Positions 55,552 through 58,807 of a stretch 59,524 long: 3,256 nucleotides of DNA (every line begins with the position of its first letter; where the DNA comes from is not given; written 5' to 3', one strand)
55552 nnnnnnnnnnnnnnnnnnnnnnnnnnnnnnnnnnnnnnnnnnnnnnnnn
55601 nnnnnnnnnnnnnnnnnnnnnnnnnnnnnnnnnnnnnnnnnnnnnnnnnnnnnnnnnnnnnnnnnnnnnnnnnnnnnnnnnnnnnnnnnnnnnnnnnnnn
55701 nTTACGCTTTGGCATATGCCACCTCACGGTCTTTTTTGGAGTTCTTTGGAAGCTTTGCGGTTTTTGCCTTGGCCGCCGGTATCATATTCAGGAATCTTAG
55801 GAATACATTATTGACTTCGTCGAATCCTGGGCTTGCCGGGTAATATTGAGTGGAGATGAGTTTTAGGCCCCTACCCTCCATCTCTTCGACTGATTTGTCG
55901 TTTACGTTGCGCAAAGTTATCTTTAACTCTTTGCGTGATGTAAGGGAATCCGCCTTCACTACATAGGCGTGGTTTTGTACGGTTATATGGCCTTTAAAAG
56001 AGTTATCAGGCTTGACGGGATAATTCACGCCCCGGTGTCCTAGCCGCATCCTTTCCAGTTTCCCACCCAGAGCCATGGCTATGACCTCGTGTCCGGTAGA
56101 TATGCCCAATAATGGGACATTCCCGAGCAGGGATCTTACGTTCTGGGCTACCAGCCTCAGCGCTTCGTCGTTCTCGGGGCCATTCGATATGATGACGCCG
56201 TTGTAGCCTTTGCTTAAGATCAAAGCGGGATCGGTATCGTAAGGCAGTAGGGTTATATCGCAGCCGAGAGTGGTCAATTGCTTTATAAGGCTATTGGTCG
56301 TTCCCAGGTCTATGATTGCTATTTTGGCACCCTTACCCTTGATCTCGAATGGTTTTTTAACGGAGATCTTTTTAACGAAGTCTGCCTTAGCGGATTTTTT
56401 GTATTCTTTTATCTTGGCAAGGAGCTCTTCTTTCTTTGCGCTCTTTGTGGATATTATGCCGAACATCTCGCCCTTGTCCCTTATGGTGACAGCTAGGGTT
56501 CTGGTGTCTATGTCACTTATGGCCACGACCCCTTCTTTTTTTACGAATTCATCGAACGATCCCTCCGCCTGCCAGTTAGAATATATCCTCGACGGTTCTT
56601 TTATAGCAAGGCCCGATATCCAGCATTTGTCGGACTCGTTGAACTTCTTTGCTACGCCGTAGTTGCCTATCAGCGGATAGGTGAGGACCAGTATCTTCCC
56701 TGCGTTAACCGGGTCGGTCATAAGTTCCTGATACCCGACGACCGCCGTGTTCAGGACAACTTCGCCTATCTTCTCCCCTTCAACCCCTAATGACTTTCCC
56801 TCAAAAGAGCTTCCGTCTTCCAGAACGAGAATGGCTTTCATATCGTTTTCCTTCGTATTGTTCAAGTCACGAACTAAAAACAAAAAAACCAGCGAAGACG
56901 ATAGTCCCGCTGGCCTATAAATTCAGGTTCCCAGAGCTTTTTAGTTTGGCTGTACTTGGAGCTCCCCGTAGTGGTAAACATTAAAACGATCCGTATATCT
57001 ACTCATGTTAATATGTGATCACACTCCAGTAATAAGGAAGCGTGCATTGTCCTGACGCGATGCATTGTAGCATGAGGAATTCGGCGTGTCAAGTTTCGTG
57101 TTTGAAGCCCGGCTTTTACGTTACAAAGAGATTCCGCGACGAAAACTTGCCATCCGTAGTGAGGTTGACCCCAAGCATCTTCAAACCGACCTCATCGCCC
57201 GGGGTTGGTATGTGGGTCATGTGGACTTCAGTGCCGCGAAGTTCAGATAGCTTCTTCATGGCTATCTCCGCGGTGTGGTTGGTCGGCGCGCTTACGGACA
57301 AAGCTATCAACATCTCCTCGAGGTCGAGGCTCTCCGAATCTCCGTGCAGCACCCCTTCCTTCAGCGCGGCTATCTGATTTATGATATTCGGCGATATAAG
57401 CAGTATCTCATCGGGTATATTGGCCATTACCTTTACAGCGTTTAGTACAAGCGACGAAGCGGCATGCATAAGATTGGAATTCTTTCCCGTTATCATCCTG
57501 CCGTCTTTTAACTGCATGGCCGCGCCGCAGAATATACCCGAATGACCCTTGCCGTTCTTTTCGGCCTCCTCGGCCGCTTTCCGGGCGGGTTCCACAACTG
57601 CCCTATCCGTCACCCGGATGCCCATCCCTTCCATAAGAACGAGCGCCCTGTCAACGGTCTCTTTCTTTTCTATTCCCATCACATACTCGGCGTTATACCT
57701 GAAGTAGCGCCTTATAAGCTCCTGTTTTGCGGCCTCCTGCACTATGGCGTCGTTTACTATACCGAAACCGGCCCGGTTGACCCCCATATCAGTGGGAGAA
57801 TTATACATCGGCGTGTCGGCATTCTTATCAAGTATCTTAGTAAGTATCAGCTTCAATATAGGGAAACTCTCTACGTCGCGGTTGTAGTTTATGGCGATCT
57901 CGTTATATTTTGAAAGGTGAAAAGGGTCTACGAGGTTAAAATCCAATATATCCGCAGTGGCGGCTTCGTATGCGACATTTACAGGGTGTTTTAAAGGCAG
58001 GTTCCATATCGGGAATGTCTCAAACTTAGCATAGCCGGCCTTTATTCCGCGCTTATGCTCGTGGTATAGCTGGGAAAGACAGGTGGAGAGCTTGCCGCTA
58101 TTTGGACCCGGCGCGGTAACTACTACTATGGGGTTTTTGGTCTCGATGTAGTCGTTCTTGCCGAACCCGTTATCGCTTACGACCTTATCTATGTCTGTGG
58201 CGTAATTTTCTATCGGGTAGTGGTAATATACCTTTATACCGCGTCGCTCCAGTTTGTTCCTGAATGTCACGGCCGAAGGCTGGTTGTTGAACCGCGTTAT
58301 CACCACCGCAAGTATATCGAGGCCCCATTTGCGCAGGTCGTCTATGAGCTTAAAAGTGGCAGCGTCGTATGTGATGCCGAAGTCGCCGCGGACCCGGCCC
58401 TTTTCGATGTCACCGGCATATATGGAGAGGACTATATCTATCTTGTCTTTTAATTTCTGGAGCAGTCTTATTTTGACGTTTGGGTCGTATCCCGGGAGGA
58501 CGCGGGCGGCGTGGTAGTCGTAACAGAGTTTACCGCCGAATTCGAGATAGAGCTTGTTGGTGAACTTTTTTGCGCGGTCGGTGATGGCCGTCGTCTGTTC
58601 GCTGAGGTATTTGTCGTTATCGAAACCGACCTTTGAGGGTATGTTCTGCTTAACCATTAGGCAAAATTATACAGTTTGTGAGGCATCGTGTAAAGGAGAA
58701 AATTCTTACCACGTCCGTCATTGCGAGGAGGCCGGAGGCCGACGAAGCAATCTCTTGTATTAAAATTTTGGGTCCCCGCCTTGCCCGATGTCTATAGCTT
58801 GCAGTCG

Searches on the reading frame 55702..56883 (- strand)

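Call 20: search_protein_families(library=pfam, proteins=[window:55702-56883:-], max_evalue=0.0001)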
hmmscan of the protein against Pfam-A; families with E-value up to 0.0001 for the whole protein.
window:55702-56883:- (393 aa): 2 families
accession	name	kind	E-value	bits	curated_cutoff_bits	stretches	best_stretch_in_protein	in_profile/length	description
PF00988.28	CPSase_sm_chain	-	1.2e-44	151.5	27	1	19-144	1-126/126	Carbamoyl-phosphate synthase small chain, CPSase domain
PF00117.34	GATase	-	2e-29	103.1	22.8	1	190-349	2-171/190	Glutamine amidotransferase class-I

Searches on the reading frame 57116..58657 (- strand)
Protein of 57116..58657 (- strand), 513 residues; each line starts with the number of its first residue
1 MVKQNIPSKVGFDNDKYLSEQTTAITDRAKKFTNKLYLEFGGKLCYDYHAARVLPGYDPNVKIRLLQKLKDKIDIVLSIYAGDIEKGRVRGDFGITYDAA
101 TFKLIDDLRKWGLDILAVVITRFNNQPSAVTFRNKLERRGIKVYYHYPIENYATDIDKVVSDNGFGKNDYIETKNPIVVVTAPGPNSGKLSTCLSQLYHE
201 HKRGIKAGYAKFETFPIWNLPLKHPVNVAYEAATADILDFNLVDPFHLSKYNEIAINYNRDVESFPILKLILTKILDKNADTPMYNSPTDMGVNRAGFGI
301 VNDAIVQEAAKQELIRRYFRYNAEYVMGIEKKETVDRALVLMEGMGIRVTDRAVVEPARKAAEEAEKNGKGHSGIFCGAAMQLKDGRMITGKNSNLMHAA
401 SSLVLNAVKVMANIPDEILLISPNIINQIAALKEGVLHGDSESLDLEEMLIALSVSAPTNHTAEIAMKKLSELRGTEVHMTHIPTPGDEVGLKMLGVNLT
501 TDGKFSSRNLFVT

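Call 20: search_protein_families(library=pfam, proteins=[window:57116-58657:-], max_evalue=0.0001)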
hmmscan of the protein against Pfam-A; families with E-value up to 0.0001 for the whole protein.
window:57116-58657:- (513 aa): 2 families
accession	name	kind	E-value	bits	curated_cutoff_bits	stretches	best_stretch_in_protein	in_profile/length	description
PF08903.17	DUF1846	-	1.3e-158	527.5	27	1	10-344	1-331/333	Domain of unknown function DUF1846, N-terminal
PF20921.3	DUF1846_C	-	1.7e-53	180.9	27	1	351-511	2-153/153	Domain of unknown function DUF1846, C-terminal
